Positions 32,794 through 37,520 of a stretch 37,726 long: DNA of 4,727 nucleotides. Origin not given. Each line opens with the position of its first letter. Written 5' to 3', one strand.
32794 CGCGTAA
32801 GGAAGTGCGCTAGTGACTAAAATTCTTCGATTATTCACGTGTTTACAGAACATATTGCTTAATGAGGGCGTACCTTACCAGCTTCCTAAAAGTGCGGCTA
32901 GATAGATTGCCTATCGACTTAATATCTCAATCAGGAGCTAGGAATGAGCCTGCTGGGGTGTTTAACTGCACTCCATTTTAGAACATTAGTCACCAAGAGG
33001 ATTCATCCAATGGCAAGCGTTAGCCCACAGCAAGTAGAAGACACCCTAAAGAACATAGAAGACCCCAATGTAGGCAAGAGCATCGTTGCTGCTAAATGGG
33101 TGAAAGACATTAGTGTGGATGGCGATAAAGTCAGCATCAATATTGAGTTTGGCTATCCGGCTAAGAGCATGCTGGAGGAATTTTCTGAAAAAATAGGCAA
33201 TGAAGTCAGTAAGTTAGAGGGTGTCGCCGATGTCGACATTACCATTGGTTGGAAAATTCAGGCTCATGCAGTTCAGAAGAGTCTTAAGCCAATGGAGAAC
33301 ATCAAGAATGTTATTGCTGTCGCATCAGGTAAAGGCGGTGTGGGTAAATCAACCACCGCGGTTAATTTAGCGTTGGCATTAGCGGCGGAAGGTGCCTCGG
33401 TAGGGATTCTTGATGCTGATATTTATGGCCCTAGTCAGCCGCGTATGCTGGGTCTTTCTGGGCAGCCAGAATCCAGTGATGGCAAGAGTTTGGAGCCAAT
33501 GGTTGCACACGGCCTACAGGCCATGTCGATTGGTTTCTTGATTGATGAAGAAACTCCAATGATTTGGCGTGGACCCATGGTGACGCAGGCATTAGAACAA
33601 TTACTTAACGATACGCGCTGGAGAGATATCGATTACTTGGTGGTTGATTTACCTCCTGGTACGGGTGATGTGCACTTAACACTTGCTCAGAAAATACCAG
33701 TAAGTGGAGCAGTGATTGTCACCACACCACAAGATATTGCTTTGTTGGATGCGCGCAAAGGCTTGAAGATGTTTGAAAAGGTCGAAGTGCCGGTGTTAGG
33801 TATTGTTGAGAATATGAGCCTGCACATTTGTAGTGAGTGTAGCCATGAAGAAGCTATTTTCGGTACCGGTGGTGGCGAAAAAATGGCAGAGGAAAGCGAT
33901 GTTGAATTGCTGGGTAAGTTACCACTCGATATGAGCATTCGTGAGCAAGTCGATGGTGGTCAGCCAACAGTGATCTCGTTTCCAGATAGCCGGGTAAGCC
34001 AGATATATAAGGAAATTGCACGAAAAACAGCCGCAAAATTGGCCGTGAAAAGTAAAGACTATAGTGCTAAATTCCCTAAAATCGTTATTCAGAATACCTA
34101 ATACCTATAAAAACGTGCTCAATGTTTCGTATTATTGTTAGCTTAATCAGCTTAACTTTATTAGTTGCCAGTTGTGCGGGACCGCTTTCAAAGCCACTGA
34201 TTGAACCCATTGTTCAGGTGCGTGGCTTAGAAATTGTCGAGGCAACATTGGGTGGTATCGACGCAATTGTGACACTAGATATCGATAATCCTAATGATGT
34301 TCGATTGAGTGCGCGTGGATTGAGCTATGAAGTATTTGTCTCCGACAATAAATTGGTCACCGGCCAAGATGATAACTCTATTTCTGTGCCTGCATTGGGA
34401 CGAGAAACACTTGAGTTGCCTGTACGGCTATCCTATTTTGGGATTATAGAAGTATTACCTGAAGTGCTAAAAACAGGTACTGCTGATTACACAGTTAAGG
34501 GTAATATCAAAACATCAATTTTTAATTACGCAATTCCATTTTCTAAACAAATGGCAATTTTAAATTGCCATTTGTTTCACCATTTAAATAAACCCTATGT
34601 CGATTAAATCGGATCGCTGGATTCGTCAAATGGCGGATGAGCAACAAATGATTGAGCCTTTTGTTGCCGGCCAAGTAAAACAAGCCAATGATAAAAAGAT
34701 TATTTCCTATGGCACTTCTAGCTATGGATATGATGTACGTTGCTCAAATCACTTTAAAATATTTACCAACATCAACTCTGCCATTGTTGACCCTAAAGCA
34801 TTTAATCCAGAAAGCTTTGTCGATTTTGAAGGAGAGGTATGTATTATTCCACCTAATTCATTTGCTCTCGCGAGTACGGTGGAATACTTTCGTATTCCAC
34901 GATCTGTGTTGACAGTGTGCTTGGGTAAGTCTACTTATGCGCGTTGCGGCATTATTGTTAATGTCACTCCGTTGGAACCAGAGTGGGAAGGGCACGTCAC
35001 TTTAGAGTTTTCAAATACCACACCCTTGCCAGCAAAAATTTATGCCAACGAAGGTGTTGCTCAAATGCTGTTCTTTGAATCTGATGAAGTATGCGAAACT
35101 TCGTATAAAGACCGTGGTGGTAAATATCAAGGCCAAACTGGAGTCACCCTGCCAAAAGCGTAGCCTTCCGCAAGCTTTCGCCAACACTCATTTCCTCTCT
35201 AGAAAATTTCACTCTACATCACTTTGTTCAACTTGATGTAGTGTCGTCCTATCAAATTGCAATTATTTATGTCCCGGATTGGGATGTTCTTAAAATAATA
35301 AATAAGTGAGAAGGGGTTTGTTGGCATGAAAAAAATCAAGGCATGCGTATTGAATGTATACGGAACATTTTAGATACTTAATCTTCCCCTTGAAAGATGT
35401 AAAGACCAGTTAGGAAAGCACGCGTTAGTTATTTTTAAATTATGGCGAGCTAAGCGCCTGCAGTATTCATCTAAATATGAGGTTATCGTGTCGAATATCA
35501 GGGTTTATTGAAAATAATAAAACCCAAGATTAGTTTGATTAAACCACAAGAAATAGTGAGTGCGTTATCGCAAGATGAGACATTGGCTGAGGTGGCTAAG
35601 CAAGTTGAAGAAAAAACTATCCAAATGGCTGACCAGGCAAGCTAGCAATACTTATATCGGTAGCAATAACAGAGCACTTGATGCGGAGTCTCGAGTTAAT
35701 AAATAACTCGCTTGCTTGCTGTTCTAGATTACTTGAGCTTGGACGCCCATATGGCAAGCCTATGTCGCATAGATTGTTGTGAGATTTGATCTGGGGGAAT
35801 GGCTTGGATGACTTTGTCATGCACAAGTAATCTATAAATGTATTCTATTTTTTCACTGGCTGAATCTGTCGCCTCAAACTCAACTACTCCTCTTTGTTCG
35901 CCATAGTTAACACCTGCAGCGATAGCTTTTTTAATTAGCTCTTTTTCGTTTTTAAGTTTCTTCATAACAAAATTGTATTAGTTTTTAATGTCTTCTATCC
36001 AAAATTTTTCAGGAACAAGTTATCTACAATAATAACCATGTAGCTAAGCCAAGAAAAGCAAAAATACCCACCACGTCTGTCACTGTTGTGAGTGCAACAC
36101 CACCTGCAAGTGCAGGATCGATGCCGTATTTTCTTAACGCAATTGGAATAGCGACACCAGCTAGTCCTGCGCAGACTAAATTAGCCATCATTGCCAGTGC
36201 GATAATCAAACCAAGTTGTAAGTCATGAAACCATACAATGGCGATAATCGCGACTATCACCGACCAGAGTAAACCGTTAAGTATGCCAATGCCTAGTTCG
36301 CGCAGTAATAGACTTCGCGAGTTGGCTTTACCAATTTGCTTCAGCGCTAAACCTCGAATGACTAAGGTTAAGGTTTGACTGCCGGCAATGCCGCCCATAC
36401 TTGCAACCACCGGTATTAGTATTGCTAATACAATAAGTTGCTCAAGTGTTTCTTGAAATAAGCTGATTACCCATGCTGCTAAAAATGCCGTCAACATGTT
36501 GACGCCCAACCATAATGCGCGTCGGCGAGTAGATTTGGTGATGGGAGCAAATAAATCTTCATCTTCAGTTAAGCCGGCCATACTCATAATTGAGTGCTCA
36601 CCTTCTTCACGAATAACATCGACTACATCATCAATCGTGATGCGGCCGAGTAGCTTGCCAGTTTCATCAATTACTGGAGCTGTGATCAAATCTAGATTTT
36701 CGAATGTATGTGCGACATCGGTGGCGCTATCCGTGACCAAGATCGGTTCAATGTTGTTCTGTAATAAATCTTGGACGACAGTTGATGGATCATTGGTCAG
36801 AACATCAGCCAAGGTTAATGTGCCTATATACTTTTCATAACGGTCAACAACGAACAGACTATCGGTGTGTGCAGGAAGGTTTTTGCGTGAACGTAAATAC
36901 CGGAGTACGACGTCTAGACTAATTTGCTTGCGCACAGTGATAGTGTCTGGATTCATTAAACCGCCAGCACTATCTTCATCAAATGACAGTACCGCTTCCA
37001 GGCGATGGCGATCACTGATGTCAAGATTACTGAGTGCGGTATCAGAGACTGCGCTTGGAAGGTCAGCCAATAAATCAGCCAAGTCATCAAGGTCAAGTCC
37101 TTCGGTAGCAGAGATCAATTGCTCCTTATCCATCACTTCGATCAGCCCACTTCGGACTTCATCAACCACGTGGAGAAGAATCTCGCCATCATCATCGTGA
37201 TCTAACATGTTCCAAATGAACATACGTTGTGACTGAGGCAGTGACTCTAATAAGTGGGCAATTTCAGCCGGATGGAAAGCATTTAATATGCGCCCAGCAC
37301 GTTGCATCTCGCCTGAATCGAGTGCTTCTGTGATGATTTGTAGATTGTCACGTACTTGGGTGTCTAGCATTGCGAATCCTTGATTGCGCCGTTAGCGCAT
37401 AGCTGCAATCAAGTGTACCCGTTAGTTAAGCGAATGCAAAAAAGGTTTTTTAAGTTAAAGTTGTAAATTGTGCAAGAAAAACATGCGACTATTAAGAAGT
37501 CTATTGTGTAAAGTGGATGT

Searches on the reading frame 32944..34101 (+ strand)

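Call 20: search_protein_families(library=ncbifam, proteins=[window:32944-34101:+], max_evalue=0.00001)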
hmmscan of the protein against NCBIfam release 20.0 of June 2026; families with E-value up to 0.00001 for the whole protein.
window:32944-34101:+ (385 aa): 16 families
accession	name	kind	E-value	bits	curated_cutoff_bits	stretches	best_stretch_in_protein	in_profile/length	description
NF008669.0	PRK11670.1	equivalog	3.7e-134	447.3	348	1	26-369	12-356/369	iron-sulfur cluster carrier protein ApbC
NF041136.1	MrpORP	equivalog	1.9e-91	307.1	450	1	117-372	1-258/365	iron-sulfur cluster carrier protein MrpORP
TIGR01969.1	minD_arch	subfamily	4e-22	78.6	201.75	2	123-161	2-40/251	cell division ATPase MinD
TIGR01968.1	minD_bact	equivalog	4.5e-15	55.7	212.9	1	122-160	2-40/261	septum site-determining protein MinD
NF041546.1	ParA_partition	equivalog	6e-11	42.3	180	1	123-159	1-37/203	ParA family partition ATPase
TIGR01007.1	eps_fam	subfamily_domain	4.7e-10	39.4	108.05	1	118-165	15-61/204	polysaccharide biosynthesis tyrosine autokinase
TIGR03018.1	pepcterm_TyrKin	hypoth_equivalog_domain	5.3e-10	39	230.65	1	111-175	24-90/207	XrtA-associated tyrosine autokinase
NF047398.1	AAA_KGGVGR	domain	9.3e-10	39.1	90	1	122-178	3-57/190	KGGVGR-motif variant AAA ATPase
NF033200.1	F430_CfbC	exception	9.9e-09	34.9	402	0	128-159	6-37/260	Ni-sirohydrochlorin a,c-diamide reductive cyclase ATP-dependent reductase subunit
NF009701.0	PRK13230.1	subfamily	2.5e-08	33.3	350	0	128-159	7-38/291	nitrogenase reductase-like protein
NF041868.1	paad_haloarch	equivalog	5.6e-07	29.7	180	1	29-104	29-104/127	1,2-phenylacetyl-CoA epoxidase subunit PaaD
TIGR01287.1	nifH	equivalog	8.7e-07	28.5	394.35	0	128-159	6-37/275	nitrogenase iron protein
TIGR03029.1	EpsG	equivalog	9.9e-07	28.2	313.8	1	114-290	96-273/274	chain length determinant protein tyrosine kinase EpsG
TIGR03815.1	CpaE_hom_Actino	equivalog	1.4e-06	27.6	154.45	1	122-162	112-152/340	septum site-determining protein Ssd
NF008079.0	PRK10818.1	equivalog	2.7e-06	26.9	508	0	122-160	3-41/270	septum site-determining protein MinD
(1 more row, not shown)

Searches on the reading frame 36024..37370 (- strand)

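Call 20: search_protein_families(library=ncbifam, proteins=[window:36024-37370:-], max_evalue=0.00001)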
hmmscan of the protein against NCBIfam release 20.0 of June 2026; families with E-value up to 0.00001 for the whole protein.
window:36024-37370:- (448 aa): 1 family
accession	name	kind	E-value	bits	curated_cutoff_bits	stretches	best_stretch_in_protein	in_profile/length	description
TIGR00400.1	mgtE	equivalog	1.4e-82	277.8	232.75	1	13-447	11-447/450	magnesium transporter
